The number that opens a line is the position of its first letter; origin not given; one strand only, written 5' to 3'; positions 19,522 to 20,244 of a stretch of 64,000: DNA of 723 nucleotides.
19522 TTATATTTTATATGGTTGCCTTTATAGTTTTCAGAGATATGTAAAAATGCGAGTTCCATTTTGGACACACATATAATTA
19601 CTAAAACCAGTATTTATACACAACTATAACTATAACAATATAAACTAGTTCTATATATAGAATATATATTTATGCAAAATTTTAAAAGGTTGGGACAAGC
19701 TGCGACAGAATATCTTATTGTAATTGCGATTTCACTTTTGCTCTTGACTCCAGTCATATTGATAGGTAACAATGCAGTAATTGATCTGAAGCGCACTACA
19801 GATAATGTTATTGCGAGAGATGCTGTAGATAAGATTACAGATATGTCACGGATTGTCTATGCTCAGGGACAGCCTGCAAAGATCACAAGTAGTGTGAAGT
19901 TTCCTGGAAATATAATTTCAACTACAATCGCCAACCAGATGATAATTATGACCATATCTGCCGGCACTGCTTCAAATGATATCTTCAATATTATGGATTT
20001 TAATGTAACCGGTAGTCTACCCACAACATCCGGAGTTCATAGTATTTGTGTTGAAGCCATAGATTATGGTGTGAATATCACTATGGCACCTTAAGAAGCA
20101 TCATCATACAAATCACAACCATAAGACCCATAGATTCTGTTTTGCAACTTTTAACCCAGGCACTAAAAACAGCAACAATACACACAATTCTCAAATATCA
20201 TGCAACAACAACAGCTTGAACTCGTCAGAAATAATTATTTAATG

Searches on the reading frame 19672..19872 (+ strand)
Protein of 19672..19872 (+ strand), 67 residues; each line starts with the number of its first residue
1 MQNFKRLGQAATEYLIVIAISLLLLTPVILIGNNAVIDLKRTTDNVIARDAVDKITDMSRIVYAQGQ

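Call 67: search_protein_families(library=pfam, alignment_id=A3, max_evalue=1)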
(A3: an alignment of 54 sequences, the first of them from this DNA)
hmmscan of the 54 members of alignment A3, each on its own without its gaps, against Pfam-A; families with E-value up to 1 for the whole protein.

A. member 1, seq(67 aa): 0 families

B. families by the number of members that match (of 54 scanned): 79 families (the first 25 are shown)
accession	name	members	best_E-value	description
PF19167.5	DUF5849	6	0.0018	Family of unknown function (DUF5849)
PF12877.12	KIAA1549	6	0.0094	UPF0606 protein KIAA1549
PF22852.1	SoxE_N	4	0.00098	Sulfocyanin, N-terminal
PF00909.26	Ammonium_transp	4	0.0024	Ammonium Transporter Family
PF23820.1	DUF7190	4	0.12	Family of unknown function (DUF7190)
PF12555.13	SteA-like_C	3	0.00014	SteA-like C-terminal domain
PF14899.11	DUF4492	3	0.015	Domain of unknown function (DUF4492)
PF09889.16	DUF2116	3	0.054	Probable treble clef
PF07850.20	Renin_r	2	0.016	Renin receptor-like transmembrane spanning segment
PF20377.3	DUF6672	2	0.022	Family of unknown function (DUF6672)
PF12575.13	Pox_EPC_I2-L1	2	0.033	Poxvirus entry protein complex L1 and I2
PF11297.13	DUF3098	2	0.045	Protein of unknown function (DUF3098)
PF12911.12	OppC_N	2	0.085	N-terminal TM domain of oligopeptide transport permease C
PF15168.11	TRIQK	2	0.11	Triple QxxK/R motif-containing protein family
PF24020.1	DUF7333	2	0.13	Family of unknown function (DUF7333)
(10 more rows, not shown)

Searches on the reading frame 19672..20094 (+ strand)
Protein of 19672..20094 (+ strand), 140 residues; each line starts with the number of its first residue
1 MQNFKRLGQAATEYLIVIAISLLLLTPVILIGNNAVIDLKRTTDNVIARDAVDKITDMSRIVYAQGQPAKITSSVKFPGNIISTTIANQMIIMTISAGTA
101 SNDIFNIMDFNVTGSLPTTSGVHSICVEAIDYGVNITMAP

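Call 6: search_protein_families(library=pfam, max_evalue=0.01, proteins=[window:19672-20094:+])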
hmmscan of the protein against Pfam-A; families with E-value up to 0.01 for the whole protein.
window:19672-20094:+ (140 aa): 0 families

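Call 33: search_protein_families(library=ncbifam, max_evalue=0.01, proteins=[window:19672-20094:+])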
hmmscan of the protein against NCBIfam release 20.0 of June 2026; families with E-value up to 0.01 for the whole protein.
window:19672-20094:+ (140 aa): 0 families
